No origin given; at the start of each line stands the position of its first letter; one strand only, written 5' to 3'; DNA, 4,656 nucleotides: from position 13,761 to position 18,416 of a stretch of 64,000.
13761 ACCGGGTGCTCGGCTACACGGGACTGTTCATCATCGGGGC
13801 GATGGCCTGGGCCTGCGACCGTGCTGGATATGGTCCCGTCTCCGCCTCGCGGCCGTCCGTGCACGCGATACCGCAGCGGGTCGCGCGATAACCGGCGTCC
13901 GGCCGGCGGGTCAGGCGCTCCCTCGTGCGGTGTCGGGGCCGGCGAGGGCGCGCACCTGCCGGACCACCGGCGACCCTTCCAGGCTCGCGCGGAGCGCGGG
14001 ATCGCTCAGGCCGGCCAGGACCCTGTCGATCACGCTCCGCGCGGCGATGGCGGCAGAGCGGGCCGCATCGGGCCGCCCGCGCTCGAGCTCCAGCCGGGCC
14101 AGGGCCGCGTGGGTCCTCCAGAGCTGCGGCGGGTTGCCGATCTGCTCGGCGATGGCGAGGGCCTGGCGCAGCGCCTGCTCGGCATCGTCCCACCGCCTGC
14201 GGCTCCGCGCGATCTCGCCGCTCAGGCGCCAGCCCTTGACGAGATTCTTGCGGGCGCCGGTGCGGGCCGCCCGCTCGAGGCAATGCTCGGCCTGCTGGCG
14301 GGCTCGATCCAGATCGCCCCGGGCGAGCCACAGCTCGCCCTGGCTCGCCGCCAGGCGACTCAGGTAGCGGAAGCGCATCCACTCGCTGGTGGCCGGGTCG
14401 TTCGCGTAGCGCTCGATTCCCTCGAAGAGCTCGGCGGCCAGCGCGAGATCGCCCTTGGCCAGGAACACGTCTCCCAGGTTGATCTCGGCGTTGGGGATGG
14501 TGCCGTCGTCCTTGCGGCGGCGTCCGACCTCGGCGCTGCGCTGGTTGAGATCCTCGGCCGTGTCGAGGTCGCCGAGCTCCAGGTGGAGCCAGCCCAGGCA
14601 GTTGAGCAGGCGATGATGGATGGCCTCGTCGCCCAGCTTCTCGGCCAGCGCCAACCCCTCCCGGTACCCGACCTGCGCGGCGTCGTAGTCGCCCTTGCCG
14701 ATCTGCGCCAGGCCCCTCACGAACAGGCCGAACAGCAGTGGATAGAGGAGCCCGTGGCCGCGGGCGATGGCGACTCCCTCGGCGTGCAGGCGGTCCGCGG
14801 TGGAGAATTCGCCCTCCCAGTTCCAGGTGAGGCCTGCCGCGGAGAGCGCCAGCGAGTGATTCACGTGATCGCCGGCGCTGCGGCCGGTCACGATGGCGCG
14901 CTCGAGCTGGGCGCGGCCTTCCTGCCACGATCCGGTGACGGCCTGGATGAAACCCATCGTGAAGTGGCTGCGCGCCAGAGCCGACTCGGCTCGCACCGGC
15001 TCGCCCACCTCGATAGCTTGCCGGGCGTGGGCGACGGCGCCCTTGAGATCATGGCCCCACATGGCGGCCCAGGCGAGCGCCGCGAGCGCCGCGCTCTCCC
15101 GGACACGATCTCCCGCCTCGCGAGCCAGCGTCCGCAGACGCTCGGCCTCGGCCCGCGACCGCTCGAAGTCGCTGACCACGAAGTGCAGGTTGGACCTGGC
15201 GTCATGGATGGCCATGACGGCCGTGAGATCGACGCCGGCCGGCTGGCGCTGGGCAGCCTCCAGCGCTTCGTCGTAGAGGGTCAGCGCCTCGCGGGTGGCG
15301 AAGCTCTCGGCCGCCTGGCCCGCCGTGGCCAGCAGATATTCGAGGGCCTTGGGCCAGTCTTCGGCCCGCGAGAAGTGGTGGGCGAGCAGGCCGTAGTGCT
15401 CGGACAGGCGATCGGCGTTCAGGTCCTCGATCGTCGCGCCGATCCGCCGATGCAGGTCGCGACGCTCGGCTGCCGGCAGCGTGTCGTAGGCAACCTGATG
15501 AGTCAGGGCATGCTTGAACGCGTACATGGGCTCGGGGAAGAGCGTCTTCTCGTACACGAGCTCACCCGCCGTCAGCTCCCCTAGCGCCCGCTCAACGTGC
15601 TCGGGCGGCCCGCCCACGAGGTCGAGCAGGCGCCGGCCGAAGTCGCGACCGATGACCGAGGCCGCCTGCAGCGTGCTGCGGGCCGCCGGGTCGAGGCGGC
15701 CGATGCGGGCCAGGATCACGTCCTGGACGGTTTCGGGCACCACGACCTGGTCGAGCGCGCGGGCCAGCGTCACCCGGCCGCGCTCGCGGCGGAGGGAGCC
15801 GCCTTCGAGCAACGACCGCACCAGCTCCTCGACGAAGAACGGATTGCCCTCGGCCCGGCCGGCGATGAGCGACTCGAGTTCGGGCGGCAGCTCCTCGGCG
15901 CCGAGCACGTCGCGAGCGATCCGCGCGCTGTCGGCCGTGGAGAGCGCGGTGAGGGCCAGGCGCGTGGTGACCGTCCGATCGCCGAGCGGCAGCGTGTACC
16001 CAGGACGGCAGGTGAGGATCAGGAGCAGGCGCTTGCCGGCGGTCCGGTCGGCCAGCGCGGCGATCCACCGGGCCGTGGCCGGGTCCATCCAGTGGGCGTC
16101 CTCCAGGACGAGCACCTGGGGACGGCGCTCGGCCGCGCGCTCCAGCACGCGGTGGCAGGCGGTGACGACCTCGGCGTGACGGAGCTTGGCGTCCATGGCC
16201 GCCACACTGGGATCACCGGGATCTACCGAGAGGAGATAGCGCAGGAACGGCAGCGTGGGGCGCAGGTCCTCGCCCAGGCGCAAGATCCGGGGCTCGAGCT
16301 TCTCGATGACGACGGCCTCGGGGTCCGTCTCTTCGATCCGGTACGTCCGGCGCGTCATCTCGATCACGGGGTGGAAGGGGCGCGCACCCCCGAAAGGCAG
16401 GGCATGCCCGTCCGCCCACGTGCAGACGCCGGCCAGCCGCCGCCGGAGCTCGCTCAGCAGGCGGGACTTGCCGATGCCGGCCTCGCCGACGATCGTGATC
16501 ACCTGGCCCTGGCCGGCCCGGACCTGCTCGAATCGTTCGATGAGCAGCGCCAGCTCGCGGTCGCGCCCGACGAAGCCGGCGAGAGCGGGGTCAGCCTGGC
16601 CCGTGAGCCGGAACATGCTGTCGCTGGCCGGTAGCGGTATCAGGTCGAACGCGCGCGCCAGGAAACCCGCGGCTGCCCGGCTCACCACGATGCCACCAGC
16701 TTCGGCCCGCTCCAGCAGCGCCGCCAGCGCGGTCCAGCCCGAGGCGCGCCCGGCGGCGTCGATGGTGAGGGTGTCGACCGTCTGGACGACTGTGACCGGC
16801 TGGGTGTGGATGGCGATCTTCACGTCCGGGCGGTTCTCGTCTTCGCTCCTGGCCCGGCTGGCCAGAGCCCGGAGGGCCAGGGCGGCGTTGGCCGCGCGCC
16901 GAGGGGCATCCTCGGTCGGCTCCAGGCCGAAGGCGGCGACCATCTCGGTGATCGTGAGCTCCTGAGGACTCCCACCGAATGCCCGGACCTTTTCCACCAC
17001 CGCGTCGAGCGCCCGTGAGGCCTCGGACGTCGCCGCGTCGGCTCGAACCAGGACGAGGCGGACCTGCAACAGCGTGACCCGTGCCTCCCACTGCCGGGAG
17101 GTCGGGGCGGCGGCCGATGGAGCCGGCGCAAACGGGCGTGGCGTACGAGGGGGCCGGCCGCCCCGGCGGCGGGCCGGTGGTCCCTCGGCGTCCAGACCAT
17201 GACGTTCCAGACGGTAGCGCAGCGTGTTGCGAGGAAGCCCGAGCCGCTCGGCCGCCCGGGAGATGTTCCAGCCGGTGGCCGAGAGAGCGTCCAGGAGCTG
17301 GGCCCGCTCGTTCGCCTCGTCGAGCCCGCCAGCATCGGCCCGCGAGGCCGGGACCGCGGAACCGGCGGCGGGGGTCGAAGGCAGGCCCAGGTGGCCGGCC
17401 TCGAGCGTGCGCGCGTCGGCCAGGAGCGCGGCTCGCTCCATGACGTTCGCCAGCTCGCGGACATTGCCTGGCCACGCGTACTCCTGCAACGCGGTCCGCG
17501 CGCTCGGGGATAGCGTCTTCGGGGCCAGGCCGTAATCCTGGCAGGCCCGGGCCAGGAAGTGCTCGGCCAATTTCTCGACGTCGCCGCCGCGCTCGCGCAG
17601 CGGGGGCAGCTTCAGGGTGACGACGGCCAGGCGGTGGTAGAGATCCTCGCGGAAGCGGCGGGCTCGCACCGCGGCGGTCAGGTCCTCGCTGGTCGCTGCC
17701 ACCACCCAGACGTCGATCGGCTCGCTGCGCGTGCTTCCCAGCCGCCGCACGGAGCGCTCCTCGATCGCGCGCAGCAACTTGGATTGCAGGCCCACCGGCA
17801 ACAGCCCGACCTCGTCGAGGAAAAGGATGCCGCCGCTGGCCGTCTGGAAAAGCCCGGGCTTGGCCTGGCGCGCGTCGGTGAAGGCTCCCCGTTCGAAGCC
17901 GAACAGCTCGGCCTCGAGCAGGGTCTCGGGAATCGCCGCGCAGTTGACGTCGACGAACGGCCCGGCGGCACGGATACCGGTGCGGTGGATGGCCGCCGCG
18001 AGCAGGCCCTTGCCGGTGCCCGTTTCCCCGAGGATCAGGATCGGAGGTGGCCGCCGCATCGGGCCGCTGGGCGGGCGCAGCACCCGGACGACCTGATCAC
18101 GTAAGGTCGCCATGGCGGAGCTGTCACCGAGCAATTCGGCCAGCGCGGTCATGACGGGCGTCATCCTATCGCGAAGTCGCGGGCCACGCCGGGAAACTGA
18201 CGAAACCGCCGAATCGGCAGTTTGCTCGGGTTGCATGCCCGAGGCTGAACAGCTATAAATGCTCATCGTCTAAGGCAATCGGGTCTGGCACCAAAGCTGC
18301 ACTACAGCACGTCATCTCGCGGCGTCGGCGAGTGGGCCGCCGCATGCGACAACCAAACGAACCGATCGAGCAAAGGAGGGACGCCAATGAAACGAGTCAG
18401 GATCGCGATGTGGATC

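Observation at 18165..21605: SBP56(mtoX)-SCO1-MauG operon apparently under sigma-54 control, divergent from the giant activator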

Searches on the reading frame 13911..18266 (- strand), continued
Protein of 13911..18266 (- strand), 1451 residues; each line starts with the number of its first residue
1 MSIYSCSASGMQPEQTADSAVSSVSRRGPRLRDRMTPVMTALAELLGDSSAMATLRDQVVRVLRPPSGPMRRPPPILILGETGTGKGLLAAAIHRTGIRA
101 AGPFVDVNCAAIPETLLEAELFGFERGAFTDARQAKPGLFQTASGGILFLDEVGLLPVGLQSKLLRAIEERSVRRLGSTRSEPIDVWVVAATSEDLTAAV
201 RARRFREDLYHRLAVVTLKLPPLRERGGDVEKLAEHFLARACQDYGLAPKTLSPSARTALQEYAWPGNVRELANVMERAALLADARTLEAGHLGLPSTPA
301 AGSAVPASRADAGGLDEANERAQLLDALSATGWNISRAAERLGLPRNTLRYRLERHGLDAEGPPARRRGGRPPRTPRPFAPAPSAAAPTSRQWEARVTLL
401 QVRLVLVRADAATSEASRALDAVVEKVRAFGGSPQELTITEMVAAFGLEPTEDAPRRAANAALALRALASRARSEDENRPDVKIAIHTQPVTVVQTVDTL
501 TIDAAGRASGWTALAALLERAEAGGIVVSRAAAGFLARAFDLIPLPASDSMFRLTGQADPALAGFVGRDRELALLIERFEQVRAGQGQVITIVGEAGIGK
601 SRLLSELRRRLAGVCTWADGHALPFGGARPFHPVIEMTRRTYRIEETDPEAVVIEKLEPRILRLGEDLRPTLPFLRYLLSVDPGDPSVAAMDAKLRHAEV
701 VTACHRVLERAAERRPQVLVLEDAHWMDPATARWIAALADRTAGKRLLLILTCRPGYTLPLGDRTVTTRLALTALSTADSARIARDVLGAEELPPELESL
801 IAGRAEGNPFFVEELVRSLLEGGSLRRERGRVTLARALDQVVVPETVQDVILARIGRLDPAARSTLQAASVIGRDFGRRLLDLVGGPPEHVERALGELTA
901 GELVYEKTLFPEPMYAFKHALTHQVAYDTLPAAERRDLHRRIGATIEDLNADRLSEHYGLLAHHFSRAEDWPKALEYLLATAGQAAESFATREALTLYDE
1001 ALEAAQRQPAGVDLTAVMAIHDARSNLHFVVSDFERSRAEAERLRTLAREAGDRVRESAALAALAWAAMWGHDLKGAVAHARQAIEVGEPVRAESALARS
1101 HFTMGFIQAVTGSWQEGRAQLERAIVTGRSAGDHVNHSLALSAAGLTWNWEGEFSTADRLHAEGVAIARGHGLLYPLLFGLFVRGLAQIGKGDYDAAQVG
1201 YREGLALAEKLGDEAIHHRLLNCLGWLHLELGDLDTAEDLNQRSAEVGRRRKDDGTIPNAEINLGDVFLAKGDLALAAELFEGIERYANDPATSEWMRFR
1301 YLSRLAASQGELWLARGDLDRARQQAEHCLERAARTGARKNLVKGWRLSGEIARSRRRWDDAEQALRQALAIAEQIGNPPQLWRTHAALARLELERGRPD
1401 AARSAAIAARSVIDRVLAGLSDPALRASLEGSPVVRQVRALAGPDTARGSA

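Call 21: find_encoding_contigs(protein=P0131, flank=6000, max_places=2)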
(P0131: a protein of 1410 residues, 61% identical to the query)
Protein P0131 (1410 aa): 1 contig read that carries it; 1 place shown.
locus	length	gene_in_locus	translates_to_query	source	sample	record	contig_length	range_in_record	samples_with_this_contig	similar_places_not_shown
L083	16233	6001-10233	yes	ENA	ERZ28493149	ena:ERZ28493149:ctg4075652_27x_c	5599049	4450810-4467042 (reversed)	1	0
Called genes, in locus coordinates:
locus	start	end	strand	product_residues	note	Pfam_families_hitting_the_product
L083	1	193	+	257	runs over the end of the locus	PF01738:DLH, PF02230:Abhydrolase_2 (weak)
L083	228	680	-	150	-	PF02639:DUF188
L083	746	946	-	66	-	PF00313:CSD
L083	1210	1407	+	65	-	PF01402:RHH_1 (faint)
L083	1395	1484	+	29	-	-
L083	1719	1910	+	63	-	PF01850:PIN (weak)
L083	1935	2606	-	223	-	PF02230:Abhydrolase_2, PF12146:Hydrolase_4 (faint), PF00561:Abhydrolase_1 (faint), PF12697:Abhydrolase_6 (weak), PF01738:DLH (weak), PF07859:Abhydrolase_3 (faint), PF20434:BD-FAE (faint)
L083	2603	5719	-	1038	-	PF00211:Guanylate_cyc, PF13424:TPR_12 (faint), PF13191:AAA_16, PF13401:AAA_22 (faint)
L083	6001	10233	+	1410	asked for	PF00158:Sigma54_activat, PF14532:Sigma54_activ_2, PF25601:AAA_lid_14, PF02954:HTH_8, PF13556:HTH_30 (weak), PF13191:AAA_16, PF13401:AAA_22 (weak), PF17874:TPR_MalT, +7 more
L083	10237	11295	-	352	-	PF00144:Beta-lactamase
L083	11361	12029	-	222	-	PF01625:PMSR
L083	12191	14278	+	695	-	PF07715:Plug, PF00593:TonB_dep_Rec_b-barrel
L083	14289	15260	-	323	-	PF01266:DAO (weak), PF07992:Pyr_redox_2 (faint), PF01593:Amino_oxidase, PF13450:NAD_binding_8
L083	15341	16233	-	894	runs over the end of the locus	PF00107:ADH_zinc_N, PF13602:ADH_zinc_N_2 (faint), PF00378:ECH_1, PF16113:ECH_2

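Call 22: find_encoding_contigs(protein=P0123, flank=5000, max_places=1)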
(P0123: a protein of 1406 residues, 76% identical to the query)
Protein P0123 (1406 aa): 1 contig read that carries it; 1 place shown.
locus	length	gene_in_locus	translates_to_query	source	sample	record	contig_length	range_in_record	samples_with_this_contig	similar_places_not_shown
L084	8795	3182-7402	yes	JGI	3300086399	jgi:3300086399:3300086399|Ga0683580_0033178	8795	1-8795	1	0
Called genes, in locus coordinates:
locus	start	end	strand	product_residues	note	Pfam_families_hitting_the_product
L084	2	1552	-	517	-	?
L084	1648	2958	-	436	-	PF05694:SBP56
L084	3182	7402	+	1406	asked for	PF00158:Sigma54_activat, PF14532:Sigma54_activ_2, PF25601:AAA_lid_14, PF02954:HTH_8, PF13556:HTH_30, PF13191:AAA_16, PF13401:AAA_22 (weak), PF17874:TPR_MalT, +5 more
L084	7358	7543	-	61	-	-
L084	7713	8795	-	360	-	?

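Call 23: find_encoding_contigs(protein=P0126, flank=5000, max_places=1)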
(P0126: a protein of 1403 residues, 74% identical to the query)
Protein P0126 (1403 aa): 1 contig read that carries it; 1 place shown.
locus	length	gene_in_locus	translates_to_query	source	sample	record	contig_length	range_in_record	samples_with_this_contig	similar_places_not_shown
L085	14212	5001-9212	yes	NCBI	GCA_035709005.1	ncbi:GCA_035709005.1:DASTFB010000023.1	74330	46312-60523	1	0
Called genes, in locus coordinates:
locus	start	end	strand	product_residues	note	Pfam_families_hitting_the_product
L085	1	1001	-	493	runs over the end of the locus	PF01970:TctA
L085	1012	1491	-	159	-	PF07331:TctB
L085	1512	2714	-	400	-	PF00034:Cytochrom_C (faint), PF03150:CCP_MauG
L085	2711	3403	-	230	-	-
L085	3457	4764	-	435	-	PF05694:SBP56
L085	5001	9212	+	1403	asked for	PF00004:AAA (faint), PF00158:Sigma54_activat, PF14532:Sigma54_activ_2, PF25601:AAA_lid_14, PF02954:HTH_8, PF13556:HTH_30 (weak), PF13191:AAA_16, PF17874:TPR_MalT, +4 more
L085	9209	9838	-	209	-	-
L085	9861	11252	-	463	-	PF05694:SBP56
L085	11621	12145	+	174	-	-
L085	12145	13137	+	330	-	PF04392:ABC_sub_bind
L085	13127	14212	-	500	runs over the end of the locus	PF01970:TctA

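Call 24: find_encoding_contigs(protein=P0130, flank=5000, max_places=1)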
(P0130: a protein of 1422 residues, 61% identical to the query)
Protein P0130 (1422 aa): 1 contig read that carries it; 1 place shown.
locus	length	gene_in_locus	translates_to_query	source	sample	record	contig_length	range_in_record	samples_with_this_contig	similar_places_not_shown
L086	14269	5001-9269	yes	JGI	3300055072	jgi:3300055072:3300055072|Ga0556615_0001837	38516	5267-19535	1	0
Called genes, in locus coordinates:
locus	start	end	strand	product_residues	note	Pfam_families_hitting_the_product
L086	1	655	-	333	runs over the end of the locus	PF13546:DDE_5, PF01609:DDE_Tnp_1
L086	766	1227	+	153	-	PF06042:NTP_transf_6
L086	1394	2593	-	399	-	PF00034:Cytochrom_C (faint), PF03150:CCP_MauG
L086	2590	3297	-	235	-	PF02630:SCO1-SenC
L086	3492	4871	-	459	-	PF05694:SBP56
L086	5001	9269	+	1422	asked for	PF00158:Sigma54_activat, PF14532:Sigma54_activ_2, PF25601:AAA_lid_14, PF02954:HTH_8, PF13556:HTH_30 (weak), PF13191:AAA_16, PF13401:AAA_22 (weak), PF17874:TPR_MalT, +4 more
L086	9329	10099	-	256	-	PF00583:Acetyltransf_1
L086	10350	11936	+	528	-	PF00496:SBP_bac_5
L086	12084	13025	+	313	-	PF19300:BPD_transp_1_N, PF00528:BPD_transp_1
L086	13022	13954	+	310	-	PF12911:OppC_N (weak), PF00528:BPD_transp_1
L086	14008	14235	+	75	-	-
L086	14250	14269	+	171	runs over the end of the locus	-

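Call 25: find_encoding_contigs(protein=P0191, flank=5000, max_places=1)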
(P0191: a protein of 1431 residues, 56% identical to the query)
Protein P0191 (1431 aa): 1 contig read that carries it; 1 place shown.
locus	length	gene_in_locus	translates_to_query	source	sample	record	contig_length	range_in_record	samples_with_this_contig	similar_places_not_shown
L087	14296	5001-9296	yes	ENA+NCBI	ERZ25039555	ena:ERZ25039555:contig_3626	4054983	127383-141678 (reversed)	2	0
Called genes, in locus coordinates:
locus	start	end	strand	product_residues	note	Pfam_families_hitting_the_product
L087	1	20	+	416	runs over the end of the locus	PF00890:FAD_binding_2 (faint), PF01266:DAO (weak), PF01494:FAD_binding_3, PF04820:Trp_halogenase (faint), PF07992:Pyr_redox_2 (faint), PF12831:FAD_oxidored (faint), PF13450:NAD_binding_8 (weak)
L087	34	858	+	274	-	PF13369:Transglut_core2, PF13371:TPR_9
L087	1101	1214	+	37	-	-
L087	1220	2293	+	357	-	PF03576:Peptidase_S58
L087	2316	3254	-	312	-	PF02630:SCO1-SenC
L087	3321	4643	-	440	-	PF05694:SBP56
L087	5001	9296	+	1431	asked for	PF00158:Sigma54_activat, PF13401:AAA_22 (faint), PF14532:Sigma54_activ_2, PF25601:AAA_lid_14, PF02954:HTH_8, PF13191:AAA_16, PF17874:TPR_MalT, PF13424:TPR_12 (weak), +5 more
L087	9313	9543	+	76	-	PF22778:VCPO_2nd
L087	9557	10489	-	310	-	PF08450:SGL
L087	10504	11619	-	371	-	-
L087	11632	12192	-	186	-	-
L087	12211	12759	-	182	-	-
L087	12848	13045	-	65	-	-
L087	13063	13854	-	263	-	PF00106:adh_short, PF01370:Epimerase (weak), PF08659:KR, PF13561:adh_short_C2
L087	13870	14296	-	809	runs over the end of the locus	PF03065:Glyco_hydro_57, PF12055:DUF3536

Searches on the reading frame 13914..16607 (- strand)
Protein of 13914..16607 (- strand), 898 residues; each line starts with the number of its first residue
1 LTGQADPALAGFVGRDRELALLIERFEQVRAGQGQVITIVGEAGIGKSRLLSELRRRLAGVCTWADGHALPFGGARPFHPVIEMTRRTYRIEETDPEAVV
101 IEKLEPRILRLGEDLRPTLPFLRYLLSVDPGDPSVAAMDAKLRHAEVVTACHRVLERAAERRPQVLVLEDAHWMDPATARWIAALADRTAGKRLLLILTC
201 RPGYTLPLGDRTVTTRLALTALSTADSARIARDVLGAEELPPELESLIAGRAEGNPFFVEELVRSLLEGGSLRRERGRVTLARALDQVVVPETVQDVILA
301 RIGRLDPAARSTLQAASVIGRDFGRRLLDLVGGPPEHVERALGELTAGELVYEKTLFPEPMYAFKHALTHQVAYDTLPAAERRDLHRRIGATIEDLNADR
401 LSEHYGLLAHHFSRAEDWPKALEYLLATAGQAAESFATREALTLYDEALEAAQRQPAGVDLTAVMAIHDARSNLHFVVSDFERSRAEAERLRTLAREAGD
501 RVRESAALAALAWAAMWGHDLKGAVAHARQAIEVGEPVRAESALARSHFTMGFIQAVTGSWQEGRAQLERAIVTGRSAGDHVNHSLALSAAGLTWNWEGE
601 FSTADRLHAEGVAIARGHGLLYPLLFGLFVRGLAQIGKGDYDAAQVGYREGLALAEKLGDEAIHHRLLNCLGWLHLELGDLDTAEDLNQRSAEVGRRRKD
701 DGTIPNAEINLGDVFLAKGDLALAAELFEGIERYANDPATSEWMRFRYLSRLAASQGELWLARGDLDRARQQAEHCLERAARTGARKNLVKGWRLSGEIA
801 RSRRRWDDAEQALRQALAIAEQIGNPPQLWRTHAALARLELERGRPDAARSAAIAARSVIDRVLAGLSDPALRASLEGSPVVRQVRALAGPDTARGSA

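Call 83: search_solved_structures(query=window:13914-16607:-, max_evalue=0.01)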
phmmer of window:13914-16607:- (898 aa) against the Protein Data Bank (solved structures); distinct sequences matched with E-value up to 0.01: 11.
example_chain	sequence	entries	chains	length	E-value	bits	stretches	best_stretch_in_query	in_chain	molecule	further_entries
3sf4_A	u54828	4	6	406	1.4e-07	33.2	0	639-716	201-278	G-protein-signaling modulator 2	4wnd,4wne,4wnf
4wng_A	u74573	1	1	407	1.4e-07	33.1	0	639-716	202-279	G-protein-signaling modulator 2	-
6hc2_A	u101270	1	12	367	2.5e-07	32.3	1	639-783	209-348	G-protein-signaling modulator 2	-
5a6c_A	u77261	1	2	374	5e-07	31.3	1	639-788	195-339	G-PROTEIN-SIGNALING MODULATOR 2, AFADIN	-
3ro2_A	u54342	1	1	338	1.4e-06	29.9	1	639-781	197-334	G-protein-signaling modulator 2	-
4g2v_A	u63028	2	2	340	1.4e-06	29.8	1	639-781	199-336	G-protein-signaling modulator 2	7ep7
5a7d_B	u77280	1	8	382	1.8e-05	26.1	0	647-728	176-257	PINS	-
4jhr_A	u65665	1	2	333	0.00024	22.5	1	639-788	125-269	G-protein-signaling modulator 2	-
4a1s_A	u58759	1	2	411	0.00049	21.4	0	575-696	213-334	PARTNER OF INSCUTEABLE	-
3ro3_A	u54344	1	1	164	0.0026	19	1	639-780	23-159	G-protein-signaling modulator 2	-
9k7u_A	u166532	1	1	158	0.0036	18.5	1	761-872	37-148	Heter-Zn2-HEHE-22A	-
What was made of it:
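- Closest known: MalT and other STAND transcription factors. Different: No solved STAND structure matches by sequence; only TPR proteins do (call 83).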

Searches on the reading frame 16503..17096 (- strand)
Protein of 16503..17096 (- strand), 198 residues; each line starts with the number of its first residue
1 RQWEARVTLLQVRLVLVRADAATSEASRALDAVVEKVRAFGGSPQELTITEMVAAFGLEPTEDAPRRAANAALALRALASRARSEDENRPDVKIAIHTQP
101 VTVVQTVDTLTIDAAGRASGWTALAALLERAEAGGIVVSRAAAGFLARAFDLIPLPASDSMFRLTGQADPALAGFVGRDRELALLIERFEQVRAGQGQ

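Call 69: search_protein_families(library=pfam, proteins=[window:16503-17096:-], max_evalue=10)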
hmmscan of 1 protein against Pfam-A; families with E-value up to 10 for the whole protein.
seq(198 aa): 2 families
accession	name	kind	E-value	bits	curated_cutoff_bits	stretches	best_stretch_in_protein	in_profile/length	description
PF25574.1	TPR_IMB1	-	0.17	11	29.1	1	62-135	11-85/388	Importin subunit beta-1-like, TPR repeats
PF13191.12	AAA_16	-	0.43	11.5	32.6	1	175-197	2-24/167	AAA ATPase domain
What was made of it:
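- Tried and rejected: Pfam gives no support even at E up to 10 (call 69).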

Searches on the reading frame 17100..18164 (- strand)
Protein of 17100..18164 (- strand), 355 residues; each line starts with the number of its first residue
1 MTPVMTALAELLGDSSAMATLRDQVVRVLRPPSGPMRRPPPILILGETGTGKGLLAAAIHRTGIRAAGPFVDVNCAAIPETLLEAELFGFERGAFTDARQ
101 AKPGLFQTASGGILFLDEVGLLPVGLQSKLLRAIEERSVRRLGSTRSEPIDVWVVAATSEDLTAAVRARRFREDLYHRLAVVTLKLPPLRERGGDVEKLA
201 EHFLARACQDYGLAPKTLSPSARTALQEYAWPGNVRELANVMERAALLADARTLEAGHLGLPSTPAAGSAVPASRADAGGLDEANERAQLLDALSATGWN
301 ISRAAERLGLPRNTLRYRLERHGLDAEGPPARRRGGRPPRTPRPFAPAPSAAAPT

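Call 84: search_solved_structures(query=window:17100-18164:-, max_evalue=1e-20)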
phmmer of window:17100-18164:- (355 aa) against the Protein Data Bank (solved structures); distinct sequences matched with E-value up to 1e-20: 35.
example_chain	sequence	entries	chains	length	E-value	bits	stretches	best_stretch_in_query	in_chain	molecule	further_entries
9qq6_C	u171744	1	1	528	4.9e-67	229.8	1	40-321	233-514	Nif-specific regulatory protein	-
1ojl_A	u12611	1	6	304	1.2e-64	221.9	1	11-321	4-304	TRANSCRIPTIONAL REGULATORY PROTEIN ZRAR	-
4qhs_A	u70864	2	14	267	5.3e-64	219.8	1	37-261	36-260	Flagellar regulatory protein C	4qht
6luf_A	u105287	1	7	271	2e-63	217.9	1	37-261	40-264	Flagellar regulatory protein C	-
6lua_A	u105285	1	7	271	3.8e-63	217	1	37-261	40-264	Flagellar regulatory protein C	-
4l4u_A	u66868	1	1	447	7.8e-62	212.7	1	41-324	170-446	Transcriptional regulator (NtrC family)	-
6iy8_A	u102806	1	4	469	1.5e-61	211.8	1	40-251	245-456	Positive regulator CapR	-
1ny6_A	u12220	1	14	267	1.7e-58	201.7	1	40-260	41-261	transcriptional regulator (NtrC family)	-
4ly6_A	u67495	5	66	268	1.7e-58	201.7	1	40-260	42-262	Transcriptional regulator (NtrC family)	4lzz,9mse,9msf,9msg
8p53_C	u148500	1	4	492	3.4e-58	200.7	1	40-258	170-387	Transcriptional regulator FleQ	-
1ny5_A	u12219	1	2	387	4.8e-58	200.2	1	41-260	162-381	transcriptional regulator (NtrC family)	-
3m0e_A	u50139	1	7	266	1.1e-57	199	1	40-260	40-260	Transcriptional regulator (NtrC family)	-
5exx_A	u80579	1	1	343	2.7e-57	197.8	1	40-258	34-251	Transcriptional regulator FleQ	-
26jl_A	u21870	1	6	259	2e-56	194.9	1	41-259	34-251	Flagellar regulatory protein A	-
3dzd_A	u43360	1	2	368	3e-56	194.3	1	37-253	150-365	Transcriptional regulator (NtrC family)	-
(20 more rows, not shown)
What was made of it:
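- The closest solved relatives are NifA, ZraR, FlrC, NtrC1 and PspF, at E of 1e-55 to 1e-67 (call 84).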
